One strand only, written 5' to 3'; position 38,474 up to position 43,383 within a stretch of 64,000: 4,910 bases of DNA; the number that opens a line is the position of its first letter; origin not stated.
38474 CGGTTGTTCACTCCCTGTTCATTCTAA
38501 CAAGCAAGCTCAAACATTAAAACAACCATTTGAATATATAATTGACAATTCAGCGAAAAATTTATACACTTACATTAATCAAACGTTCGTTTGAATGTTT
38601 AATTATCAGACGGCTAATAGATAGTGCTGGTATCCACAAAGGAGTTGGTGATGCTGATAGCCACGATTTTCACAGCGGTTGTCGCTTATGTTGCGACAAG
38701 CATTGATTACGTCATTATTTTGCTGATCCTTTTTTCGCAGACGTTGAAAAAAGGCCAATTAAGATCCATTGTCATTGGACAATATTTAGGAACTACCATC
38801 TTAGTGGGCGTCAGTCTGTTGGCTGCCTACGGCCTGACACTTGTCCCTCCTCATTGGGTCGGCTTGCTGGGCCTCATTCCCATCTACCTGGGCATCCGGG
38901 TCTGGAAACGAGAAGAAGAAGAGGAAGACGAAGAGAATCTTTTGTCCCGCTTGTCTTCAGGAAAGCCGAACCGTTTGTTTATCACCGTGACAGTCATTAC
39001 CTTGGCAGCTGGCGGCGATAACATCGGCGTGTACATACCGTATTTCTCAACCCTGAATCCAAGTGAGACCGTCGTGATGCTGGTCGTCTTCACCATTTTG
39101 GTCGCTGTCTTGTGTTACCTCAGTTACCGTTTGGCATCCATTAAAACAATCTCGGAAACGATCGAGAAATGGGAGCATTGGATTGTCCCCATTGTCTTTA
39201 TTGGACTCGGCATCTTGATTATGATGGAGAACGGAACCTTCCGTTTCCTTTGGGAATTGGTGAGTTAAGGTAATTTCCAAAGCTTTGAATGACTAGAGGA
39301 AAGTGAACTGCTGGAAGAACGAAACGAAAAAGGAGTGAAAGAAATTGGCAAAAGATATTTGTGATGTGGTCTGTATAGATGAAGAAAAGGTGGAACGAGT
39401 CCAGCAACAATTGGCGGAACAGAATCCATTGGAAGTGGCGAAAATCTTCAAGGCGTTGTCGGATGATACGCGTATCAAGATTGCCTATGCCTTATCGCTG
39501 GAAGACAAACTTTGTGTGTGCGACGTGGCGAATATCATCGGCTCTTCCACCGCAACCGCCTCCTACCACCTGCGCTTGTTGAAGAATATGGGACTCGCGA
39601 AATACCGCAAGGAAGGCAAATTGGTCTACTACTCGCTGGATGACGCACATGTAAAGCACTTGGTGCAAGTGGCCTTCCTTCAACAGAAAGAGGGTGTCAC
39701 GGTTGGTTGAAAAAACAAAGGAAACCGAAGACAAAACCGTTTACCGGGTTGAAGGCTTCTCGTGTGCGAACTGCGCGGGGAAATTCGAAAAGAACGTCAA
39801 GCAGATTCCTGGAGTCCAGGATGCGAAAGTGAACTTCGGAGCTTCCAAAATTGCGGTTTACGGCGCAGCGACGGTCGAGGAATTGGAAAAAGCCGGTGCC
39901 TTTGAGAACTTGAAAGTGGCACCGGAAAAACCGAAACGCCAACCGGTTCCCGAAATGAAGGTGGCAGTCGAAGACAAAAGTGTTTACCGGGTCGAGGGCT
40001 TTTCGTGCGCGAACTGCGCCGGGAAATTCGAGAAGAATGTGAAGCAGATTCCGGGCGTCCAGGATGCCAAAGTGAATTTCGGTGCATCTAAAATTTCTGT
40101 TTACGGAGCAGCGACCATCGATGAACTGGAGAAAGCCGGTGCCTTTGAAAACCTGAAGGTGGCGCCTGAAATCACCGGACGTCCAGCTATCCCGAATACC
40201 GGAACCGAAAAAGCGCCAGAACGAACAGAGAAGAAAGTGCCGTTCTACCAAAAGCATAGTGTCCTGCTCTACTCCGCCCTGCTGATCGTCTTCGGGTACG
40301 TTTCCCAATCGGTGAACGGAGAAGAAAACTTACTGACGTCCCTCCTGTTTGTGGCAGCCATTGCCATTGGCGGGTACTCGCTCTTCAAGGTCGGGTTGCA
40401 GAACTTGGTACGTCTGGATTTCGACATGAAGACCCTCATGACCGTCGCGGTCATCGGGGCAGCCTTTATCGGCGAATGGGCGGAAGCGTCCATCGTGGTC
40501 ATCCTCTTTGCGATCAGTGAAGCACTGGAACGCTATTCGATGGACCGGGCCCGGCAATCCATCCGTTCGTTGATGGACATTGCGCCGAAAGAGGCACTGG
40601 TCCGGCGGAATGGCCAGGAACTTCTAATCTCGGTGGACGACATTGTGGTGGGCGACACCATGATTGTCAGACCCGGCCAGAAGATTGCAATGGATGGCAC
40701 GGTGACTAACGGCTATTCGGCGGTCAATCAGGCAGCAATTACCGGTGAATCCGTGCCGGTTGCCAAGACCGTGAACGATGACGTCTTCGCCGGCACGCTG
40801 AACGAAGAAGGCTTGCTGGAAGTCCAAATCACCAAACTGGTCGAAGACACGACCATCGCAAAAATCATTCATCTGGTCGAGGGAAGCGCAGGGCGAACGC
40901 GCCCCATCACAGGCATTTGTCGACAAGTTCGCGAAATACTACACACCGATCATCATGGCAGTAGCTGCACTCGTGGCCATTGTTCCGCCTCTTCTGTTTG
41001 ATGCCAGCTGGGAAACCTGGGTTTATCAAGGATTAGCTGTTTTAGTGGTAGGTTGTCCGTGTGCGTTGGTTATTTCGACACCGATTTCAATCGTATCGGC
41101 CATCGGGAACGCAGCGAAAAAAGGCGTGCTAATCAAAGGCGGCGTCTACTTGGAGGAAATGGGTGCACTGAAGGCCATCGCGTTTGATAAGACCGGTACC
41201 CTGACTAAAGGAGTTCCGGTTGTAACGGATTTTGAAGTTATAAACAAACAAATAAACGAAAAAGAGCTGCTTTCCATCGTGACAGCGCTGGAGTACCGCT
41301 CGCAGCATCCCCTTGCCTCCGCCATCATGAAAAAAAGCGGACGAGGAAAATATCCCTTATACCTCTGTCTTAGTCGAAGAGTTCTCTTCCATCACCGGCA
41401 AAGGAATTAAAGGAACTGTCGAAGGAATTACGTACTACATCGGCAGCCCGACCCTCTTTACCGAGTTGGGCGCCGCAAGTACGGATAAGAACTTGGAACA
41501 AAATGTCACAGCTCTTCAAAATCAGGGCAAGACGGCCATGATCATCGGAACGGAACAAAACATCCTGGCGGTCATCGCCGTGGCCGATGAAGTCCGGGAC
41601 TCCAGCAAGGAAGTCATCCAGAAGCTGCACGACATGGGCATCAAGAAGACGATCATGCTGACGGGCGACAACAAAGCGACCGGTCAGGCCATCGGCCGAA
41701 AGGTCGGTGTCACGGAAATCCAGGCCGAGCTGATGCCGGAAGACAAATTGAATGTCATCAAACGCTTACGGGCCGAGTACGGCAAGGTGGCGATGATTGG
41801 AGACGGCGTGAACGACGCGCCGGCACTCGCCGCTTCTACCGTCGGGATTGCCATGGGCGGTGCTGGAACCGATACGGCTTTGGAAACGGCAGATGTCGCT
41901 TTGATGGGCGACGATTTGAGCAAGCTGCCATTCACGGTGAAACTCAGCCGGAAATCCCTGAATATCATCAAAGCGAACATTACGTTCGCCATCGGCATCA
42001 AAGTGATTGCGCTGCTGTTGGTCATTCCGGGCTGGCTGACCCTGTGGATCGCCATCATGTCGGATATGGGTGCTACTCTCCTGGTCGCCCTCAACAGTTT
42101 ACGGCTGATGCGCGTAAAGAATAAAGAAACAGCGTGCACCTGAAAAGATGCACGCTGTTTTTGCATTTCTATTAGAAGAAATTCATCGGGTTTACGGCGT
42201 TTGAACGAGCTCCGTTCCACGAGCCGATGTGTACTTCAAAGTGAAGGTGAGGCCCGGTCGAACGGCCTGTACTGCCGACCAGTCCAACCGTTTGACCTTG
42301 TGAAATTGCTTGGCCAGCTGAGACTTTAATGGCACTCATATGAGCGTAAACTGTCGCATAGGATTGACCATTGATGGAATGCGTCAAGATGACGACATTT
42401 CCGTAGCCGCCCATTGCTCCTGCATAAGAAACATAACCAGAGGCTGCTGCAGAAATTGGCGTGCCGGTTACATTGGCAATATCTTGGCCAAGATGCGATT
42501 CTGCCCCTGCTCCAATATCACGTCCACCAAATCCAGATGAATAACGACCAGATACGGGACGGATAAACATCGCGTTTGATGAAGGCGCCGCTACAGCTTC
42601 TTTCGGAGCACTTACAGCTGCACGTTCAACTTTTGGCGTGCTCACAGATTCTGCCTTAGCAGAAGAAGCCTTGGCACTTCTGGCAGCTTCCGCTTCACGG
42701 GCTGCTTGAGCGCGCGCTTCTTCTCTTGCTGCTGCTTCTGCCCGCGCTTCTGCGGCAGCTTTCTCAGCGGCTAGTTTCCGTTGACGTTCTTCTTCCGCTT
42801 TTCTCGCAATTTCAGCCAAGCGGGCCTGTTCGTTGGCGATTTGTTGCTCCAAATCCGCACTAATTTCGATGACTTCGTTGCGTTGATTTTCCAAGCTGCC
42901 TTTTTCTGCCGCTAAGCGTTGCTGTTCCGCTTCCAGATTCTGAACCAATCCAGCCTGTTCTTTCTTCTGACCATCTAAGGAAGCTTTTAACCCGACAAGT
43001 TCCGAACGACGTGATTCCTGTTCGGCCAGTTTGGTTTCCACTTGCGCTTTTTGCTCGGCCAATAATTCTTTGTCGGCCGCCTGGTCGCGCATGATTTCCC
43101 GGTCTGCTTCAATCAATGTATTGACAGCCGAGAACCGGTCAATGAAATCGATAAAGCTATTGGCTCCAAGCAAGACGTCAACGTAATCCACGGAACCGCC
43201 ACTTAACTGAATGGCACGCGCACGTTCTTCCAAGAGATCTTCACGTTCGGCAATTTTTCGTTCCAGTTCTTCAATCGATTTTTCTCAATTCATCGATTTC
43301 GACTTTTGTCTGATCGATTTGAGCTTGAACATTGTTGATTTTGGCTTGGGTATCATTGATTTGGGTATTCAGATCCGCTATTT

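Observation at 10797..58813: Two copies of the same resolvase res core palindrome, in inverted orientation 48 kb apart, bracket the entire metal-resistance island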

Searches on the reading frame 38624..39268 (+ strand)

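Call 26: search_protein_families(library=pfam, max_evalue=0.001, proteins=[window:38624-39268:+])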
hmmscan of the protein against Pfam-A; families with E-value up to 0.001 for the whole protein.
window:38624-39268:+ (214 aa): 1 family
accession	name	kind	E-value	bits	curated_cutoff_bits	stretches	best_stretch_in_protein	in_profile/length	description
PF03596.19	Cad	-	5.2e-62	209.6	26.2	1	22-211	1-191/192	Cadmium resistance transporter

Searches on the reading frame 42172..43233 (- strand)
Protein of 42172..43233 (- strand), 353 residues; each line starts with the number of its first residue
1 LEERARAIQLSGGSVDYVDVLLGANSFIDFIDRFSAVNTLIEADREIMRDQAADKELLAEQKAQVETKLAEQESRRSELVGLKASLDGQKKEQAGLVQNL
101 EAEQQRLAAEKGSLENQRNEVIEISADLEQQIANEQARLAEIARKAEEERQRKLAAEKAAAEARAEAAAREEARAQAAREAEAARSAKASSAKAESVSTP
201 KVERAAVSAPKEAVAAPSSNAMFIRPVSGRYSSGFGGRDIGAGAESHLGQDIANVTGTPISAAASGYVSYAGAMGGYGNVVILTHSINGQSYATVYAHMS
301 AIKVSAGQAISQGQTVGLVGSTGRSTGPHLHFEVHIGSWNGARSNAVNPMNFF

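Call 26: search_protein_families(library=pfam, max_evalue=0.001, proteins=[window:42172-43233:-])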
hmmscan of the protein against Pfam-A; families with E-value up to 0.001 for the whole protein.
window:42172-43233:- (353 aa): 2 families
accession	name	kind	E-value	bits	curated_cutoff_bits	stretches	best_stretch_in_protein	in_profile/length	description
PF01551.29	Peptidase_M23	-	5.4e-31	107.1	28.7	1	246-340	2-90/96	Peptidase family M23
PF24568.1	CC_PcsB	-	1.2e-22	80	27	1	1-60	15-74/75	Peptidoglycan hydrolase PcsB, coiled-coil domain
